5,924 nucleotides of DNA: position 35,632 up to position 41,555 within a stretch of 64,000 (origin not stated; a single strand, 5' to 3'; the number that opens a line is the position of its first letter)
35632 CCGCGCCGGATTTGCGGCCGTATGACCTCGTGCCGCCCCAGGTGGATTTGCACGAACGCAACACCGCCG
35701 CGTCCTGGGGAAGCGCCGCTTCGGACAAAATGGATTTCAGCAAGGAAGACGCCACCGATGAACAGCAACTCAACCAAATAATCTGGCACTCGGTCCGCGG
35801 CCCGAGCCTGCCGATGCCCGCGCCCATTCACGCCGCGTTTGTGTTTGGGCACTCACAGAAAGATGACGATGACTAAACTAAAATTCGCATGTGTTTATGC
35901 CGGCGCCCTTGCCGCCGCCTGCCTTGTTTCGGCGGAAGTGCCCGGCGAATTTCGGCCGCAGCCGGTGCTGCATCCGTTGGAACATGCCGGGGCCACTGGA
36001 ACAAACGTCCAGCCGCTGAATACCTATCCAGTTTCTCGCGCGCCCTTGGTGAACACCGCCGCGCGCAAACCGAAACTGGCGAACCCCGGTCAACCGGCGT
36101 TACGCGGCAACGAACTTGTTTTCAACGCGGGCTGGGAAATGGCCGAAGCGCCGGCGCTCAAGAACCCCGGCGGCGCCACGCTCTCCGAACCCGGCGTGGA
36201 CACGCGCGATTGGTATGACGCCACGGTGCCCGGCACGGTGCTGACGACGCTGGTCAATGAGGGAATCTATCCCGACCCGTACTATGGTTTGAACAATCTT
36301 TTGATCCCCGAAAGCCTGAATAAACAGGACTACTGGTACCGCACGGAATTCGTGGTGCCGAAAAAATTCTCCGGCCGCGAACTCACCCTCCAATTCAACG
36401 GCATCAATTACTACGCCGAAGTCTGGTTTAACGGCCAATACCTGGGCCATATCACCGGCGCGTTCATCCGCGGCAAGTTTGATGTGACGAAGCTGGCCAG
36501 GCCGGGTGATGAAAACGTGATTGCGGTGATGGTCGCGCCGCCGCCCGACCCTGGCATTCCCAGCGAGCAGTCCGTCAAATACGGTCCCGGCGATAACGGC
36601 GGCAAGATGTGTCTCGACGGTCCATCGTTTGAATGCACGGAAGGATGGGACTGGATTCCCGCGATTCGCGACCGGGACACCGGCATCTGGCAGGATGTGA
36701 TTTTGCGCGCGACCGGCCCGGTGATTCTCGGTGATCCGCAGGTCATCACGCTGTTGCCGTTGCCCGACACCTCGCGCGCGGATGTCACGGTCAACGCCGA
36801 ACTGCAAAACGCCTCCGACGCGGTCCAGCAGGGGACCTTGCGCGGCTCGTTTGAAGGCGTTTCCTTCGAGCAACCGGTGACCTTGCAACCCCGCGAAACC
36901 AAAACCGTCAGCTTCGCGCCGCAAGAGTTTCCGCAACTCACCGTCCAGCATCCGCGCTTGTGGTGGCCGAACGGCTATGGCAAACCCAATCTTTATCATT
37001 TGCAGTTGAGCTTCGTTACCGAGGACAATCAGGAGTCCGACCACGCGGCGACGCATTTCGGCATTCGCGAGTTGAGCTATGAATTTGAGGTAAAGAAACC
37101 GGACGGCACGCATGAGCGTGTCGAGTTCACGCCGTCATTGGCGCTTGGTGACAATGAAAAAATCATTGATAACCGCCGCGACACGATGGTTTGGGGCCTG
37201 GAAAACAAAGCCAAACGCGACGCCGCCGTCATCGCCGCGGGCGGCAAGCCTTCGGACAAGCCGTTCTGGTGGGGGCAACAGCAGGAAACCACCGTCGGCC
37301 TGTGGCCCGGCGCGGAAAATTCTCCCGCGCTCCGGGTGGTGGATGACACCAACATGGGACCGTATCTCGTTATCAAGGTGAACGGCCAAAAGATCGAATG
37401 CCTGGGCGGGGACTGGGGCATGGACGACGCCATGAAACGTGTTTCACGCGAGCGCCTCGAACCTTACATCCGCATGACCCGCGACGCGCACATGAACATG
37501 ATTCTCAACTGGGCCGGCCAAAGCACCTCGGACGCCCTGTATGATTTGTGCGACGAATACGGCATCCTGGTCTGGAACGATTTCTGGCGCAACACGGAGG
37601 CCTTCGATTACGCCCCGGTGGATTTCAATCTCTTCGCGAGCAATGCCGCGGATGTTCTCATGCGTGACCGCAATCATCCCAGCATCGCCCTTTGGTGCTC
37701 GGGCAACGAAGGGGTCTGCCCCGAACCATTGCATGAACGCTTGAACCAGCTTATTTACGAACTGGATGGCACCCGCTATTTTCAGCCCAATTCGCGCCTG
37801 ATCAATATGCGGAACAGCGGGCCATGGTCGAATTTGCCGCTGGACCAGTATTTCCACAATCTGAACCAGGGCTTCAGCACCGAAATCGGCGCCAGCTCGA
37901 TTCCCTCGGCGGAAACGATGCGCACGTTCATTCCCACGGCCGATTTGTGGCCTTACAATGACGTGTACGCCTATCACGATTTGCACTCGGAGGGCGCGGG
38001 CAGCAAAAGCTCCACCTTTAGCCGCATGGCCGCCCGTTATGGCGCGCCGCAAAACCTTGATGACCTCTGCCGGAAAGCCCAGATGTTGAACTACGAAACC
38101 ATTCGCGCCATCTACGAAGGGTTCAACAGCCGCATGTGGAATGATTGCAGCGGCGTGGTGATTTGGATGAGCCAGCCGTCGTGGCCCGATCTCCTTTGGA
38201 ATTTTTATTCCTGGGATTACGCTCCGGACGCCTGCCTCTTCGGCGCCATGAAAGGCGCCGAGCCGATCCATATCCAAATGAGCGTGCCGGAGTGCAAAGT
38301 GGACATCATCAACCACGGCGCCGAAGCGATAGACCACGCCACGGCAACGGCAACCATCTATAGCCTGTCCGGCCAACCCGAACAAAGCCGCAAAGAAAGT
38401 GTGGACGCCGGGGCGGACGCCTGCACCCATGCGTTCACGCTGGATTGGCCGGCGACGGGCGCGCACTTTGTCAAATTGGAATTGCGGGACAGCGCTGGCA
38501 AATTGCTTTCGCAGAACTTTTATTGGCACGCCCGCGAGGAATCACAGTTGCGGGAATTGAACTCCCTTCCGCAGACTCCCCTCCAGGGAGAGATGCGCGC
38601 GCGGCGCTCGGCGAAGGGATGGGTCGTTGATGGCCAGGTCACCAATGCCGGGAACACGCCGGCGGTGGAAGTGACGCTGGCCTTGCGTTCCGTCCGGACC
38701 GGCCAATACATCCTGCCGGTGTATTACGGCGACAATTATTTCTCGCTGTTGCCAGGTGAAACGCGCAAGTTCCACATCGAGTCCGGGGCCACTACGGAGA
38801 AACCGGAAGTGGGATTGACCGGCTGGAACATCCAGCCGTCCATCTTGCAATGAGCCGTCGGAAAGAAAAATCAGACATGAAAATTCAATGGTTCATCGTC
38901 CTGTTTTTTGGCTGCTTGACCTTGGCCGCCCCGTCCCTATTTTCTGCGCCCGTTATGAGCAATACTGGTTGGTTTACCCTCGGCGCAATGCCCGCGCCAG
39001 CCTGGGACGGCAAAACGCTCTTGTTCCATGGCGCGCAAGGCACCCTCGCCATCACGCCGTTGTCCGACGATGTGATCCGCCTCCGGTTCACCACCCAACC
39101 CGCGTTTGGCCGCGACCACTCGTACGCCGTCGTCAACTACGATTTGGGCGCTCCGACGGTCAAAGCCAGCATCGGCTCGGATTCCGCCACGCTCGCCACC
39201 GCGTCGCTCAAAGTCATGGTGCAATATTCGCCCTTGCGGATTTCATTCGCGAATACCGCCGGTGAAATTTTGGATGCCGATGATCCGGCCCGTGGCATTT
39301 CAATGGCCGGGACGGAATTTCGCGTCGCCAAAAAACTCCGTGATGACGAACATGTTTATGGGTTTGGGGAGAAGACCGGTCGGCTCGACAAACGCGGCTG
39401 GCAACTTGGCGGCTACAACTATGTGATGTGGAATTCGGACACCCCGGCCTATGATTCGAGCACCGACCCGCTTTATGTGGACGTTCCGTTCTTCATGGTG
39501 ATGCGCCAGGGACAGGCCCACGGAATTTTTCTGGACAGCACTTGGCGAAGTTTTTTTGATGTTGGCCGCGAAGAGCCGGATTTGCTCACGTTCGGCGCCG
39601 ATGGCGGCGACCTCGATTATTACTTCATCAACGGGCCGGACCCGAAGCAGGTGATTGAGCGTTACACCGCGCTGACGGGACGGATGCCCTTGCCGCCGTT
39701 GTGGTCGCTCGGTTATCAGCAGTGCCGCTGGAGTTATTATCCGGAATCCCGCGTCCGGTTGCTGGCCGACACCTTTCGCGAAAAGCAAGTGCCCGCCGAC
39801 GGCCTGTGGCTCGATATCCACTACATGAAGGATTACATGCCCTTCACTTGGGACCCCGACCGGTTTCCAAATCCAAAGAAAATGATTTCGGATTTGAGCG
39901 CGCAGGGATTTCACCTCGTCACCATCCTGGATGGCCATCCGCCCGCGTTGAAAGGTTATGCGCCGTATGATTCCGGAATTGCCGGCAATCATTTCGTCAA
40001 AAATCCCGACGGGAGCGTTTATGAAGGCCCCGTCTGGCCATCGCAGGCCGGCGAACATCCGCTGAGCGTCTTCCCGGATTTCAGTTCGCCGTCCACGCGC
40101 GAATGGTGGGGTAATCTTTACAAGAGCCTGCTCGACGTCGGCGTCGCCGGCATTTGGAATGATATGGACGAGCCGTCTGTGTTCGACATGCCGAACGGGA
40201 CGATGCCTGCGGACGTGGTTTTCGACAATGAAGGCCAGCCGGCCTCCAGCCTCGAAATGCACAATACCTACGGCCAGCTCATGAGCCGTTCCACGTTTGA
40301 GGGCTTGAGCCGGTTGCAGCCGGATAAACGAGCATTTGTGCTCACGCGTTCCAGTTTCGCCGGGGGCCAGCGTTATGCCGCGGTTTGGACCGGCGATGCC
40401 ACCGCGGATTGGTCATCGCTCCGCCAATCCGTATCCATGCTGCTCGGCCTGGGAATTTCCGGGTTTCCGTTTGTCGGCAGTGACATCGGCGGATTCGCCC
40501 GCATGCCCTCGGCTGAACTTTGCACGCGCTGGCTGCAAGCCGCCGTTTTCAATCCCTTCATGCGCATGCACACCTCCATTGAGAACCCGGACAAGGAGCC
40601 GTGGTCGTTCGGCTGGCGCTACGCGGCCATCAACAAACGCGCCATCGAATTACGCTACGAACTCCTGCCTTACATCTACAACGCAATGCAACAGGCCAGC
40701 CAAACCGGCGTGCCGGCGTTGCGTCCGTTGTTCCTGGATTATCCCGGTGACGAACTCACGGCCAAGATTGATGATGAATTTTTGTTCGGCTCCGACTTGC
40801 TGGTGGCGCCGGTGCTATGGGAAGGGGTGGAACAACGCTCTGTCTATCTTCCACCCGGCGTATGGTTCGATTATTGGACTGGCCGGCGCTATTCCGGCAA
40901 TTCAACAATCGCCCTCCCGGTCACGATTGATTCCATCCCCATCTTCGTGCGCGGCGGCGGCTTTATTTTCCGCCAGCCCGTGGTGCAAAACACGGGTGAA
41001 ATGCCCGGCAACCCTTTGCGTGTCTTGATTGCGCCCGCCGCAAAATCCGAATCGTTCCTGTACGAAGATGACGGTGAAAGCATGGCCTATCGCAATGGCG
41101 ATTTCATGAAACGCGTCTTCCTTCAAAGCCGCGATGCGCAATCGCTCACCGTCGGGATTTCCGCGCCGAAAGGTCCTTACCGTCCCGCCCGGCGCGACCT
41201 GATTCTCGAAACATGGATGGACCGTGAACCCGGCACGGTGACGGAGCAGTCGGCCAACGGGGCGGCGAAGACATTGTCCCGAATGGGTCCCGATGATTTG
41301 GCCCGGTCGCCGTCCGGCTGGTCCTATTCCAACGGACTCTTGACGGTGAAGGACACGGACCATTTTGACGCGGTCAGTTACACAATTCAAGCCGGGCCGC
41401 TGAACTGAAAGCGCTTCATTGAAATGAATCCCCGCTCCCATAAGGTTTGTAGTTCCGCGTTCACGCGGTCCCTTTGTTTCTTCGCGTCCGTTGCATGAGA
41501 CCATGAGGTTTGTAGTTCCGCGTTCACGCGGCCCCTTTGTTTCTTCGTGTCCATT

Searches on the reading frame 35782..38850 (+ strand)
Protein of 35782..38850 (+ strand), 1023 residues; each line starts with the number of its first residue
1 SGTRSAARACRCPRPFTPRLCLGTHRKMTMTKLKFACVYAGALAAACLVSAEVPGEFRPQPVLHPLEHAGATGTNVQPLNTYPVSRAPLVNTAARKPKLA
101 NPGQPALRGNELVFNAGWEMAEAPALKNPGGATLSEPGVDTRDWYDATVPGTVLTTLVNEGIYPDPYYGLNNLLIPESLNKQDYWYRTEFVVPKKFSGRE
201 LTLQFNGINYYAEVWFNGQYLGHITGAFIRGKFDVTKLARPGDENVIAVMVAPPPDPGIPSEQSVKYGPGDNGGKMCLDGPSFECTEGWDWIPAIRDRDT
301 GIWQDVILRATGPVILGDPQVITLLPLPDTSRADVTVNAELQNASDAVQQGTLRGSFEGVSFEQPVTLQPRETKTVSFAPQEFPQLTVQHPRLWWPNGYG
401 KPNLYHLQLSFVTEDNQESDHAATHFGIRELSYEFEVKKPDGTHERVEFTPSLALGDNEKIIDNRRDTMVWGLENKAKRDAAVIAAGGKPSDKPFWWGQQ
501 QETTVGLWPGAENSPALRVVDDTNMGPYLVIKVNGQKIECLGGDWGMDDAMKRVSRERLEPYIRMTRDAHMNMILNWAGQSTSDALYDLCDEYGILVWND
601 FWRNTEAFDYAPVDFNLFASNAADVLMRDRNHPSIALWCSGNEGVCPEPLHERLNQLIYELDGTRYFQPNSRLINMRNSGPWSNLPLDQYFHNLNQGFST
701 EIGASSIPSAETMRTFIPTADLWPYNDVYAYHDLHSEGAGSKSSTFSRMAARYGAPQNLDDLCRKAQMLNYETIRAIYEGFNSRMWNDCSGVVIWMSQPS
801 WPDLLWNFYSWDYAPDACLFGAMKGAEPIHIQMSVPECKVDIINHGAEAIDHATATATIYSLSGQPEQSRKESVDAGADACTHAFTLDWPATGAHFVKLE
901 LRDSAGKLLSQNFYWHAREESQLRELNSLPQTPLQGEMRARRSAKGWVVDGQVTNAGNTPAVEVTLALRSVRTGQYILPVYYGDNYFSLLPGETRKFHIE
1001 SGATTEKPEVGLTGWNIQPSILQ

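Call 26: search_protein_families(library=pfam, proteins=[window:35782-38850:+], max_evalue=0.001)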
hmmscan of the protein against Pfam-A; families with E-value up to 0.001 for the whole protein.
window:35782-38850:+ (1023 aa): 7 families
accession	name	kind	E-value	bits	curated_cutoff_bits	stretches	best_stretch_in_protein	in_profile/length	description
PF22666.2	Glyco_hydro_2_N2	-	4.1e-35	121.7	27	1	141-304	8-167/167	Glycosyl hydrolase 2 galactose-binding domain-like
PF18368.7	Ig_GlcNase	-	3e-20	72.8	26.3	1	912-1017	1-105/105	Exo-beta-D-glucosaminidase Ig-fold domain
PF00703.27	Glyco_hydro_2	-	2.5e-15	57.6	23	1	329-429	14-109/109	Glycosyl hydrolases family 2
PF02837.24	Glyco_hydro_2_N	-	2.7e-12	47.4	28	1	181-251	64-133/169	Glycosyl hydrolases family 2, sugar binding domain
PF02836.23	Glyco_hydro_2_C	-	7.7e-07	29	21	1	585-668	63-159/302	Glycosyl hydrolases family 2, TIM barrel domain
PF17753.7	Ig_mannosidase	-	8.1e-06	25.9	22.6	1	954-1007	20-68/81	Ig-fold domain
PF17786.7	Mannosidase_ig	-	0.00018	22.4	23.4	1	839-915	4-85/91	Mannosidase Ig/CBM-like domain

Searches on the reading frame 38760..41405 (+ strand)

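Call 27: search_protein_families(library=pfam, proteins=[window:38760-41405:+], max_evalue=0.001)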
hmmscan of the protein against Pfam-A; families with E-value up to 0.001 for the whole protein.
window:38760-41405:+ (882 aa): 4 families
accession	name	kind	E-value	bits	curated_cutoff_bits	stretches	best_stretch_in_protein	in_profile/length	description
PF01055.32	Glyco_hydro_31_2nd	-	2e-119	399.2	23.5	1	310-641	2-327/328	Glycosyl hydrolases family 31 TIM-barrel domain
PF13802.12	Gal_mutarotas_2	-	7.7e-38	131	27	1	96-267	2-184/184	Glycosyl hydrolase 31 N-terminal galactose mutarotase-like domain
PF21365.3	Glyco_hydro_31_3rd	-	1.7e-27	96.1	24.4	1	650-734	1-85/87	Glycosyl hydrolase family 31 C-terminal domain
PF17137.9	DUF5110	-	7.2e-11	42.4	27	1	753-816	2-66/71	Domain of unknown function (DUF5110)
